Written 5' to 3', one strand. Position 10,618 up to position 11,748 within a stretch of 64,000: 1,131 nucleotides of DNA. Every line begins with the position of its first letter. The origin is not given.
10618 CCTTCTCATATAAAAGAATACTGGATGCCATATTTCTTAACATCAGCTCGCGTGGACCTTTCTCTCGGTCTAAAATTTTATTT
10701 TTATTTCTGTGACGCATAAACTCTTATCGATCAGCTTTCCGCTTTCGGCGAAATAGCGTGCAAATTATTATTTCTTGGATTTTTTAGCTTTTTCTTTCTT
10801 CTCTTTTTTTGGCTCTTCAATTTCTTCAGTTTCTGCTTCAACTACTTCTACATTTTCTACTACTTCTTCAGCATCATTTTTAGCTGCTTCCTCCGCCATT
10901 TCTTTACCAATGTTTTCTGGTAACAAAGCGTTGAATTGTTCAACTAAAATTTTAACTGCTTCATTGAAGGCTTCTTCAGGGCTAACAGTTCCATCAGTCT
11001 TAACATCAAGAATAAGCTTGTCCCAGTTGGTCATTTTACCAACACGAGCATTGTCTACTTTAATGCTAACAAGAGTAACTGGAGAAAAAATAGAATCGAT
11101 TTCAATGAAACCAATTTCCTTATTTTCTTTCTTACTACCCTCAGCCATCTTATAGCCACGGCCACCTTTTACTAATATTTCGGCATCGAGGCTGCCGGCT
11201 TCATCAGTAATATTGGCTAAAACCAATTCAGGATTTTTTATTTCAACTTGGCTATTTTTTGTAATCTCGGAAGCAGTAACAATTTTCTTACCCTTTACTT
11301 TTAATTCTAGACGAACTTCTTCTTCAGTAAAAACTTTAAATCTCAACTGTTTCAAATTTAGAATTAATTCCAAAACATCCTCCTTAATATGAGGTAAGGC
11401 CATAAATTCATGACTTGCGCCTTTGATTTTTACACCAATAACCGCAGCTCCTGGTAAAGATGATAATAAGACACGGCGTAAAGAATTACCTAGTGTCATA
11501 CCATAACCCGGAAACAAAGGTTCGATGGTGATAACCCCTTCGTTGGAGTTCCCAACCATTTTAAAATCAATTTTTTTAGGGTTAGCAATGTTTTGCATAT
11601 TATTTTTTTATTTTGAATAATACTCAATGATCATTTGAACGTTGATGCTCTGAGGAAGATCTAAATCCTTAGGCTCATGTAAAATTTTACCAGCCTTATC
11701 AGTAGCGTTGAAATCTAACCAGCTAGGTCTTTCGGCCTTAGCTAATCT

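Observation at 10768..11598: RNA polymerase alpha subunit lacks the C-terminal domain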

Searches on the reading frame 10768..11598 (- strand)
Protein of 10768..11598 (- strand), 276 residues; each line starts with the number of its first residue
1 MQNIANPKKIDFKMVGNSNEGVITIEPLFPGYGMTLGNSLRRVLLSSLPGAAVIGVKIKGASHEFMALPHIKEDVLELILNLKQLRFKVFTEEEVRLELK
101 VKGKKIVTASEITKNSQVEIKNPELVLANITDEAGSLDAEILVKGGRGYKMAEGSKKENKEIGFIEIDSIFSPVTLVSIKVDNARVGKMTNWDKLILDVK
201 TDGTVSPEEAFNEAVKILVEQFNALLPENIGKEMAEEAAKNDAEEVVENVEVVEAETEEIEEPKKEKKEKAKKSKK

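Call 4: search_protein_families(library=pfam, proteins=[window:10768-11598:-], max_evalue=10)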
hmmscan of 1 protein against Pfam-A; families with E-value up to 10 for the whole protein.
window:10768-11598:- (276 aa): 4 families
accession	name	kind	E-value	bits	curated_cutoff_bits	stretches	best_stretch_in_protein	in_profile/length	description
PF01000.31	RNA_pol_A_bac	-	2.6e-27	95.8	33.9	1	56-172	1-119/119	RNA polymerase Rpb3/RpoA insert domain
PF01193.29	RNA_pol_L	-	2.5e-22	78.8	24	1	26-222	1-74/74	RNA polymerase Rpb3/Rpb11 dimerisation domain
PF13656.11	RNA_pol_L_2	-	4.1e-05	23.6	27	1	193-225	40-72/75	RNA polymerase Rpb3/Rpb11 dimerisation domain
PF16454.10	PI3K_P85_iSH2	-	0.13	12.3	31.5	1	209-273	55-113/161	Phosphatidylinositol 3-kinase regulatory subunit P85 inter-SH2 domain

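Call 5: search_protein_families(library=ncbifam, proteins=[window:10768-11598:-], max_evalue=10)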
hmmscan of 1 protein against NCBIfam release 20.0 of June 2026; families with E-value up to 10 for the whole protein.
window:10768-11598:- (276 aa): 10 families
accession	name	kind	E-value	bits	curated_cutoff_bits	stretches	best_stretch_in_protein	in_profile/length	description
NF003519.0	PRK05182.2-5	equivalog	4.6e-79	265.7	277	1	1-257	1-257/320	DNA-directed RNA polymerase subunit alpha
TIGR02027.1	rpoA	equivalog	1.7e-74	250.7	227.8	1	21-261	2-242/298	DNA-directed RNA polymerase subunit alpha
NF003513.0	PRK05182.1-2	equivalog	3.4e-74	249.8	302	1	2-244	7-248/338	DNA-directed RNA polymerase subunit alpha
NF003515.0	PRK05182.2-1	equivalog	4.1e-70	236.5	406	1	3-239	3-236/314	DNA-directed RNA polymerase subunit alpha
NF003516.0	PRK05182.2-2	equivalog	5.1e-67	226.3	353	1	16-246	16-245/315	DNA-directed RNA polymerase subunit alpha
NF003514.0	PRK05182.1-4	equivalog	5.4e-64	215.9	434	1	22-236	20-233/338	DNA-directed RNA polymerase subunit alpha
NF003518.0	PRK05182.2-4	equivalog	2.6e-60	204.2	523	1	12-260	10-254/312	DNA-directed RNA polymerase subunit alpha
NF003517.0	PRK05182.2-3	equivalog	6.4e-60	202.9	356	1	5-252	9-263/344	DNA-directed RNA polymerase subunit alpha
NF001988.0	PRK00783.1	equivalog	5.9e-06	26.1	153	2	190-226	222-258/266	DNA-directed RNA polymerase subunit D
NF002233.0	PRK01146.1-1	equivalog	0.0006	19.7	79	1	193-221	51-79/92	DNA-directed RNA polymerase subunit L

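Call 6: search_solved_structures(query=window:10768-11598:-, show_alignments=2)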
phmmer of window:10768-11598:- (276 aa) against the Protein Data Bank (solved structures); distinct sequences matched with E-value up to 0.001: 60.
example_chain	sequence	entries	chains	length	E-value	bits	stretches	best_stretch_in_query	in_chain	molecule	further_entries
6wvj_A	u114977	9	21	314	8.2e-58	199.2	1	5-248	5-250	DNA-directed RNA polymerase subunit alpha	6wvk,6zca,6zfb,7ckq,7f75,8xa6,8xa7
8x6f_A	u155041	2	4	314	9.9e-56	192.4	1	12-248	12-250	DNA-directed RNA polymerase subunit alpha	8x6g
7xya_A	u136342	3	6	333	1.9e-54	188.1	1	5-236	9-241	DNA-directed RNA polymerase subunit alpha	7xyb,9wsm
7f0r_A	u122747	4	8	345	2.2e-54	188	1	5-236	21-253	DNA-directed RNA polymerase subunit alpha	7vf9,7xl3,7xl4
7l7b_A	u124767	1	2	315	7.2e-53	183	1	7-248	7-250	DNA-directed RNA polymerase subunit alpha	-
7vpd_A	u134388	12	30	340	2.2e-52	181.4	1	23-234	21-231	DNA-directed RNA polymerase subunit alpha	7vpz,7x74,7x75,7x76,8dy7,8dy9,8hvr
9n9p_A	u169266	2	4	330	4.7e-52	180.3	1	7-242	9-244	DNA-directed RNA polymerase subunit alpha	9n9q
10mi_A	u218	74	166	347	5.2e-52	180.2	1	18-234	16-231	DNA-directed RNA polymerase subunit alpha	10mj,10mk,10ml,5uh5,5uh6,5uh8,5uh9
6fbv_A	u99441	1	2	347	5.4e-52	180.1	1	18-234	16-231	DNA-directed RNA polymerase subunit alpha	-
6dv9_A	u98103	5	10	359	5.7e-52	180.1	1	18-234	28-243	DNA-directed RNA polymerase subunit alpha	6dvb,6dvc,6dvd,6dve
5zx2_A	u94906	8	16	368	6.1e-52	180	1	18-234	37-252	DNA-directed RNA polymerase subunit alpha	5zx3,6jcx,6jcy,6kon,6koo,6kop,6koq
5tw1_A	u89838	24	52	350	6.5e-51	176.6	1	19-233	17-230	DNA-directed RNA polymerase subunit alpha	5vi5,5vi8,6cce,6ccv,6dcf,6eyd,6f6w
4ljz_A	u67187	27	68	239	6.5e-50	173.3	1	5-226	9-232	DNA-directed RNA polymerase subunit alpha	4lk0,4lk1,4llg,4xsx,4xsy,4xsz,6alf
5vt0_G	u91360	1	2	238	6.6e-50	173.3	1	5-226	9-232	DNA-directed RNA polymerase subunit alpha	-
8g00_H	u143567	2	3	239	6.7e-50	173.3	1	5-226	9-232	DNA-directed RNA polymerase subunit alpha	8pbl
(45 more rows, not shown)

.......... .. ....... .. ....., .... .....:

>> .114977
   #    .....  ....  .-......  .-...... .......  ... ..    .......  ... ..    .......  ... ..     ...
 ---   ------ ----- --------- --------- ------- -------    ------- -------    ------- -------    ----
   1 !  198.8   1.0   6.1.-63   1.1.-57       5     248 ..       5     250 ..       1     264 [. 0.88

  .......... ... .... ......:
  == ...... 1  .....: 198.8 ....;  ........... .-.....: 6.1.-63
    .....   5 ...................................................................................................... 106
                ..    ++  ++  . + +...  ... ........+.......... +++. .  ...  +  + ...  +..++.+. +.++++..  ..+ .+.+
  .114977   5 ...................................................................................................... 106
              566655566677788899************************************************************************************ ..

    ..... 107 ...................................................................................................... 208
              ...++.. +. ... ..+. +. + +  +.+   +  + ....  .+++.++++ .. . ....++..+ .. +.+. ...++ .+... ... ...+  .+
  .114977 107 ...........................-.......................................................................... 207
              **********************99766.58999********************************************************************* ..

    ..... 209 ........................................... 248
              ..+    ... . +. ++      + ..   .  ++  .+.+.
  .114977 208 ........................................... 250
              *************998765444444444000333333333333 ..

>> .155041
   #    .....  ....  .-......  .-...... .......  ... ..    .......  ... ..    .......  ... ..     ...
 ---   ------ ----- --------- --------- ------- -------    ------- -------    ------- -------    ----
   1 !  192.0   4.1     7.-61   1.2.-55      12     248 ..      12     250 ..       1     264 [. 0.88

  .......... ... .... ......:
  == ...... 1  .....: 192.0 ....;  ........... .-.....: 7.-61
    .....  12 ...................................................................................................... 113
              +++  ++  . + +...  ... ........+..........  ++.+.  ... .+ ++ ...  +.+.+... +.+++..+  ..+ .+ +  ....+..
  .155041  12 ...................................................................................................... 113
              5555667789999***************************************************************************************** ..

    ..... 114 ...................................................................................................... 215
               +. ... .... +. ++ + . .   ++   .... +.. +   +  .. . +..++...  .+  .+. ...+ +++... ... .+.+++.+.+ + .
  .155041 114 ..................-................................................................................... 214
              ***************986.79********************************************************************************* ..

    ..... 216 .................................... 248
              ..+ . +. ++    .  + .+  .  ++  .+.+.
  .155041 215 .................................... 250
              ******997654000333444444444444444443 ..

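Call 7: find_homologous_proteins(query=window:10768-11598:-, max_evalue=1e-20)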
Query window:10768-11598:- (276 aa): 7948 proteins with E <= 1e-20 among 8000 candidates; the best 120 are listed.
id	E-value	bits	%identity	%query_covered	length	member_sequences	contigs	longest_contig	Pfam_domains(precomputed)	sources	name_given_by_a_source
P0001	5.5e-166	568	100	100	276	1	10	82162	PF01000.32,PF01193.30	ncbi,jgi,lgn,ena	jgi:DNA-directed RNA polymerase subunit alpha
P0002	3.7e-165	566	100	100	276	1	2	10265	PF01000.32,PF01193.30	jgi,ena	jgi:DNA-directed RNA polymerase subunit alpha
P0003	7.7e-154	529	95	87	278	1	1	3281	PF01000.32,PF01193.30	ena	-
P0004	4.2e-153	526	94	88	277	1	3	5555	PF01000.32,PF01193.30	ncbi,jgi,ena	jgi:DNA-directed RNA polymerase subunit alpha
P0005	5.2e-145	500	92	85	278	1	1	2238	PF01000.32,PF01193.30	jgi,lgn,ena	-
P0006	6.9e-145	499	92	85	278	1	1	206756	PF01000.32,PF01193.30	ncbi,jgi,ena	ncbi:MAG: DNA-directed RNA polymerase subunit alpha [Patescibacteria group bacterium]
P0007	2.0e-144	498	88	89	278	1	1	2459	PF01000.32,PF01193.30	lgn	-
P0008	3.6e-142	490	92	84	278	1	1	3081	PF01000.32,PF01193.30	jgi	jgi:DNA-directed RNA polymerase subunit alpha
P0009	5.2e-142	490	88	88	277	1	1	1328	PF01000.32,PF01193.30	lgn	-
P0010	2.0e-140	485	90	87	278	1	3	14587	PF01000.32,PF01193.30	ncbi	-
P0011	3.1e-140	484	86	92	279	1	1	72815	PF01000.32,PF01193.30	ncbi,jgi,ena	ncbi:MAG: DNA-directed RNA polymerase subunit alpha [Patescibacteria group bacterium]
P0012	3.4e-140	484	86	89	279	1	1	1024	PF01000.32,PF01193.30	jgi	jgi:DNA-directed RNA polymerase subunit alpha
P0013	4.3e-140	483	88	87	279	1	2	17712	PF01000.32,PF01193.30,PF13656.12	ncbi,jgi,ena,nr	ncbi:MAG TPA: DNA-directed RNA polymerase subunit alpha [Candidatus Saccharimonadales bacterium]|nr:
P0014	2.2e-139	481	87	87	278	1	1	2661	PF01000.32,PF01193.30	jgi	jgi:DNA-directed RNA polymerase subunit alpha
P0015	2.9e-139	481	90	84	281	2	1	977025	PF01000.32,PF01193.30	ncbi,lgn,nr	ncbi:MAG: DNA-directed RNA polymerase subunit alpha [Candidatus Falkowbacteria bacterium]|nr:MAG: DN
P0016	2.1e-138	478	88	87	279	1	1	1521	PF01000.32,PF01193.30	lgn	-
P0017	2.3e-138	478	88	87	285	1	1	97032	PF01000.32,PF01193.30,PF13656.12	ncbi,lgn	-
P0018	4.6e-138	477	88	84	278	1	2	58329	PF01000.32,PF01193.30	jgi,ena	jgi:DNA-directed RNA polymerase subunit alpha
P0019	1.9e-137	475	87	89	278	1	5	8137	PF01000.32,PF01193.30,PF13656.12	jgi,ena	-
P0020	3.6e-137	474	88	85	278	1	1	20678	PF01000.32,PF01193.30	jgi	jgi:DNA-directed RNA polymerase subunit alpha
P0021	9.4e-137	473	85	89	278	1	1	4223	PF01000.32,PF01193.30,PF13656.12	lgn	-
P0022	1.0e-136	472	88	85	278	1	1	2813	PF01000.32,PF01193.30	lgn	-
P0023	2.3e-136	471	88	84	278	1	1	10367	PF01000.32,PF01193.30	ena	-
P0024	4.0e-135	467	87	89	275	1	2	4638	PF01000.32,PF01193.30,PF13656.12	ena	-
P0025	1.2e-127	443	84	83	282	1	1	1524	PF01000.32,PF01193.30,PF13656.12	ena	-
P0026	1.5e-127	442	84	83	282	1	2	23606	PF01000.32,PF01193.30,PF13656.12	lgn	-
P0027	2.4e-127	442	84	83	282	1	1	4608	PF01000.32,PF01193.30,PF13656.12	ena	-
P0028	3.4e-127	441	84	83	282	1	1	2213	PF01000.32,PF01193.30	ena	-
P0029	5.8e-127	441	84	83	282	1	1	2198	PF01000.32,PF01193.30,PF13656.12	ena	-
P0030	8.0e-127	440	81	87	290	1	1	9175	PF01000.32,PF01193.30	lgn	-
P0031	8.6e-127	440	79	92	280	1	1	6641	PF01000.32,PF01193.30,PF13656.12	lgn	-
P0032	2.3e-126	439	83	84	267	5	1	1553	PF01000.32,PF01193.30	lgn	-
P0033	5.1e-126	437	83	83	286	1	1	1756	PF01000.32,PF01193.30,PF13656.12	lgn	-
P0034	5.1e-125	434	83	83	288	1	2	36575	PF01000.32,PF01193.30,PF13656.12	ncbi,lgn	-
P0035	4.3e-124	431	84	82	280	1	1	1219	PF01000.32,PF01193.30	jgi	-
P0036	9.2e-124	430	81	90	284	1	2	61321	PF01000.32,PF01193.30,PF13656.12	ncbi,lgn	-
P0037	1.8e-123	429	79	89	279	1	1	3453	PF01000.32,PF01193.30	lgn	-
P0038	5.6e-123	427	79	88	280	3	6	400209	PF01000.32,PF01193.30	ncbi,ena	-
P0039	9.8e-123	427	83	82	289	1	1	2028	PF01000.32,PF01193.30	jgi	-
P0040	1.4e-122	426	79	87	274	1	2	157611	PF01000.32,PF01193.30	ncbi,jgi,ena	ncbi:MAG: DNA-directed RNA polymerase subunit alpha [Patescibacteria group bacterium]|jgi:DNA-direct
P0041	1.4e-122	426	84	84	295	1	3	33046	PF01000.32,PF01193.30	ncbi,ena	-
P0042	3.4e-122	425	80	88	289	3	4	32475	PF01000.32,PF01193.30,PF13656.12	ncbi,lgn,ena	-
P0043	3.9e-122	425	75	96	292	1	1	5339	PF01000.32,PF01193.30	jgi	-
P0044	4.0e-122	425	86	82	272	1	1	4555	PF01000.32,PF01193.30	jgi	jgi:DNA-directed RNA polymerase subunit alpha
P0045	5.4e-122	424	83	83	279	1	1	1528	PF01000.32,PF01193.30,PF13656.12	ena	-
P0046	8.1e-122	424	79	84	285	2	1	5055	PF01000.32,PF01193.30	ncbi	-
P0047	9.0e-122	423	79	84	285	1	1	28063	PF01000.32,PF01193.30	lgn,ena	-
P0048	1.2e-121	423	83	82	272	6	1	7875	PF01000.32,PF01193.30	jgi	-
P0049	1.3e-121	423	84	82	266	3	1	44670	PF01000.32,PF01193.30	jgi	-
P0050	1.4e-121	423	81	82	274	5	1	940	PF01000.32,PF01193.30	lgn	-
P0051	1.6e-121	423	82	82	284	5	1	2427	PF01000.32,PF01193.30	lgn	-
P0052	1.8e-121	423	79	86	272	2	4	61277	PF01000.32,PF01193.30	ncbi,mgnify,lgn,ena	mgnify:CR=1 FL=1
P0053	1.9e-121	422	77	91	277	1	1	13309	PF01000.32,PF01193.30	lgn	-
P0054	2.9e-121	422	81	83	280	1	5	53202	PF01000.32,PF01193.30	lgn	-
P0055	3.0e-121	422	83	82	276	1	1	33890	PF01000.32,PF01193.30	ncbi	-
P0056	3.9e-121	421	83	82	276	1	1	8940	PF01000.32,PF01193.30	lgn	-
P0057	5.1e-121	421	77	93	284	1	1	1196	PF01000.32,PF01193.30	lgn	-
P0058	7.8e-121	420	71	98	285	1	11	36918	PF01000.32,PF01193.30,PF13656.12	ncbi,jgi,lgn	jgi:DNA-directed RNA polymerase subunit alpha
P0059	7.9e-121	420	73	98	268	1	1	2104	PF01000.32,PF01193.30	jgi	-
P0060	1.1e-120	420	84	82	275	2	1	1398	PF01000.32,PF01193.30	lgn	-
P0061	2.0e-120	419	81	82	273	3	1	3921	PF01000.32,PF01193.30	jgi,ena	-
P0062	2.3e-120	419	81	82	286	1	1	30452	PF01000.32,PF01193.30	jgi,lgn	-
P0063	3.4e-120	418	80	86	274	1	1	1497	PF01000.32,PF01193.30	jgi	jgi:DNA-directed RNA polymerase subunit alpha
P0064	3.5e-120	418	82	84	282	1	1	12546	PF01000.32,PF01193.30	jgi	-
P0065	4.0e-120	418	83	82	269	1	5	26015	PF01000.32,PF01193.30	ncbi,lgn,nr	ncbi:MAG: DNA-directed polymerase subunit alpha [Patescibacteria group bacterium]|nr:DNA-directed po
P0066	4.2e-120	418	81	82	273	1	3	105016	PF01000.32,PF01193.30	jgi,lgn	-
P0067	4.3e-120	418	76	94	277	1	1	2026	PF01000.32,PF01193.30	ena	-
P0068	4.4e-120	418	81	84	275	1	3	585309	PF01000.32,PF01193.30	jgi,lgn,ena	-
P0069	4.6e-120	418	81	82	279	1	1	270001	PF01000.32,PF01193.30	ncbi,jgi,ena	ncbi:MAG: DNA-directed RNA polymerase subunit alpha [Patescibacteria group bacterium]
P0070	6.4e-120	417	78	88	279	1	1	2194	PF01000.32,PF01193.30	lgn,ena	-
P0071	7.8e-120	417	81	82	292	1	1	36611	PF01000.32,PF01193.30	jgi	-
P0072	8.9e-120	417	81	82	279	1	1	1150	PF01000.32,PF01193.30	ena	-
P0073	1.0e-119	417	77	89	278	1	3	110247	PF01000.32,PF01193.30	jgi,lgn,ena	-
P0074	1.3e-119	416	80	84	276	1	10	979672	PF01000.32,PF01193.30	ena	-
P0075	1.6e-119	416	74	94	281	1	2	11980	PF01000.32,PF01193.30,PF13656.12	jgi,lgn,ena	-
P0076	1.7e-119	416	83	82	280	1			PF01000.32,PF01193.30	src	-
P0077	1.7e-119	416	81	82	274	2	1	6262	PF01000.32,PF01193.30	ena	-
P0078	1.9e-119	416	81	84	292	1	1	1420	PF01000.32,PF01193.30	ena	-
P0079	2.1e-119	416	81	82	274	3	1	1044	PF01000.32,PF01193.30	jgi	jgi:DNA-directed RNA polymerase subunit alpha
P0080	2.3e-119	416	81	82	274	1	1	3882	PF01000.32,PF01193.30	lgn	-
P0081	2.6e-119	415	83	82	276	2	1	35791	PF01000.32,PF01193.30,PF13656.12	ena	-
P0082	2.8e-119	415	78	89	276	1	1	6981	PF01000.32,PF01193.30,PF13656.12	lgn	-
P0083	3.6e-119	415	74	95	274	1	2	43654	PF01000.32,PF01193.30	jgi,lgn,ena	jgi:DNA-directed RNA polymerase subunit alpha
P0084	4.4e-119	415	80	84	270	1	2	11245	PF01000.32,PF01193.30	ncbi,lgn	-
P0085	5.9e-119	414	81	83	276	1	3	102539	PF01000.32,PF01193.30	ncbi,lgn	-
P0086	6.1e-119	414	74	96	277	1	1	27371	PF01000.32,PF01193.30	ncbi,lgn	-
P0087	6.8e-119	414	80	82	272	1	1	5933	PF01000.32,PF01193.30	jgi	-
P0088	7.6e-119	414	80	84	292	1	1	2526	PF01000.32,PF01193.30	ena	-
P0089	8.3e-119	414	82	82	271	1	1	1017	PF01000.32,PF01193.30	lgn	-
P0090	9.1e-119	414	79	86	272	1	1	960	PF01000.32,PF01193.30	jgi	jgi:DNA-directed RNA polymerase subunit alpha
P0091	9.9e-119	414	74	94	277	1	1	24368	PF01000.32,PF01193.30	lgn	-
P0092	1.0e-118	413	81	82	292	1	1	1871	PF01000.32,PF01193.30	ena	-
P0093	1.0e-118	413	73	94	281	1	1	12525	PF01000.32,PF01193.30,PF13656.12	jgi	jgi:DNA-directed RNA polymerase subunit alpha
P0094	1.1e-118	413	81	84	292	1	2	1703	PF01000.32,PF01193.30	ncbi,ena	-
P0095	1.2e-118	413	78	82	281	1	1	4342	PF01000.32,PF01193.30,PF13656.12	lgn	-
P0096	1.5e-118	413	81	82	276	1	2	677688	PF01000.32,PF01193.30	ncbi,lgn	-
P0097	1.8e-118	413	82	82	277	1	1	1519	PF01000.32,PF01193.30,PF13656.12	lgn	-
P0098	1.8e-118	413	82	82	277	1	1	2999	PF01000.32,PF01193.30,PF13656.12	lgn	-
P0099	1.9e-118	413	81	82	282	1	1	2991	PF01000.32,PF01193.30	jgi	-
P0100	2.1e-118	412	82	82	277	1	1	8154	PF01000.32,PF01193.30,PF13656.12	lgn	-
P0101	2.3e-118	412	80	84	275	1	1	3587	PF01000.32,PF01193.30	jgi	-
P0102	2.5e-118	412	78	86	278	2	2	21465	PF01000.32,PF01193.30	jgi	jgi:DNA-directed RNA polymerase subunit alpha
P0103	2.5e-118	412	74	96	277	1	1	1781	PF01000.32,PF01193.30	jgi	jgi:DNA-directed RNA polymerase subunit alpha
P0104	2.6e-118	412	81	82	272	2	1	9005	PF01000.32,PF01193.30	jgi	-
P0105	2.7e-118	412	76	89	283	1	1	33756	PF01000.32,PF01193.30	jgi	-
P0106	2.9e-118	412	80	82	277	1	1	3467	PF01000.32,PF01193.30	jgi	jgi:DNA-directed RNA polymerase subunit alpha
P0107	2.9e-118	412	73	96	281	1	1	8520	PF01000.32,PF01193.30,PF13656.12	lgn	-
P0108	3.4e-118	412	77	89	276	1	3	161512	PF01000.32,PF01193.30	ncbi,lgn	ncbi:MAG: DNA-directed RNA polymerase subunit alpha [Patescibacteria group bacterium]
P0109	3.7e-118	412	82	82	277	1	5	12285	PF01000.32,PF01193.30,PF13656.12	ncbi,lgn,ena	-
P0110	3.7e-118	412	75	91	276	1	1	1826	PF01000.32,PF01193.30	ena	-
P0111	3.9e-118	412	81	82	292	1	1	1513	PF01000.32,PF01193.30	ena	-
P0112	4.0e-118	412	75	92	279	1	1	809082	PF01000.32,PF01193.30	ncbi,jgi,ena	ncbi:MAG: DNA-directed RNA polymerase subunit alpha [Patescibacteria group bacterium]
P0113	5.2e-118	411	77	88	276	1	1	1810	PF01000.32,PF01193.30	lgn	-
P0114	5.3e-118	411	75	95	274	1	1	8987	PF01000.32,PF01193.30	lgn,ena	-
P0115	5.6e-118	411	82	82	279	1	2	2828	PF01000.32,PF01193.30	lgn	-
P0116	6.5e-118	411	74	93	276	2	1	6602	PF01000.32,PF01193.30,PF13656.12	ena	-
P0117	7.1e-118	411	81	82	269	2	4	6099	PF01000.32,PF01193.30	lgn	-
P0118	8.0e-118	411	81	82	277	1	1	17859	PF01000.32,PF01193.30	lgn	-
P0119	9.5e-118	410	74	95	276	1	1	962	PF01000.32,PF01193.30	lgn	-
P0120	1.2e-117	410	80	82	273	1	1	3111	PF01000.32,PF01193.30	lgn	-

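Call 22: find_encoding_contigs(protein=window:10768-11598:-, flank=10000, max_places=6)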
Protein window:10768-11598:- (276 aa): 11 contigs read that carry it; 4 places shown.
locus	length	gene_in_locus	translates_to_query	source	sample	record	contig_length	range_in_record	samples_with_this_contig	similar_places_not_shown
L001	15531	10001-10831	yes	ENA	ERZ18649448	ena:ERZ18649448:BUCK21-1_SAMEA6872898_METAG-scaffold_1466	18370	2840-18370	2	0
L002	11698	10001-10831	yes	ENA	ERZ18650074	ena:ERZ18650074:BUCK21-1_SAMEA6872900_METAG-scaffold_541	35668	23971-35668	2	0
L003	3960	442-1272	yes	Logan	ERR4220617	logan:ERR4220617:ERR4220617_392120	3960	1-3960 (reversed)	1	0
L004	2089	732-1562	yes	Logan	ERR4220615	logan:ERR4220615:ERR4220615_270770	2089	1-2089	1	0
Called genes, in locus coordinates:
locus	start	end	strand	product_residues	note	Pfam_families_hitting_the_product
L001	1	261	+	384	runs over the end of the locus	PF01098:FTSW_RODA_SPOVE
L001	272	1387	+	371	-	PF03033:Glyco_transf_28, PF08660:Alg14 (faint), PF04101:Glyco_tran_28_C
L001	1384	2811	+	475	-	PF01225:Mur_ligase, PF08245:Mur_ligase_M, PF02875:Mur_ligase_C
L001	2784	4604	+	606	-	PF00664:ABC_membrane, PF00005:ABC_tran, PF02463:SMC_N (weak)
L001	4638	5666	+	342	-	PF01565:FAD_binding_4, PF02873:MurB_C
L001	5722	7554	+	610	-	PF01411:tRNA-synt_2c, PF07973:tRNA_SAD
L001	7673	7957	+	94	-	PF01176:eIF-1a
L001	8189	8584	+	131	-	PF00416:Ribosomal_S13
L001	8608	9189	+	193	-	PF00411:Ribosomal_S11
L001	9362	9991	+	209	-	PF00163:Ribosomal_S4, PF01479:S4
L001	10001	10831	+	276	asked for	PF01193:RNA_pol_L, PF01000:RNA_pol_A_bac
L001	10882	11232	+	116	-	PF01196:Ribosomal_L17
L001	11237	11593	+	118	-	PF00572:Ribosomal_L13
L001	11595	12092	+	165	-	PF00380:Ribosomal_S9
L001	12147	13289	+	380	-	PF03462:PCRF, PF00472:RF-1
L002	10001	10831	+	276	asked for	PF01193:RNA_pol_L, PF01000:RNA_pol_A_bac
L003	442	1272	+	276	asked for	PF01193:RNA_pol_L, PF01000:RNA_pol_A_bac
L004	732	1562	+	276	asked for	PF01193:RNA_pol_L, PF01000:RNA_pol_A_bac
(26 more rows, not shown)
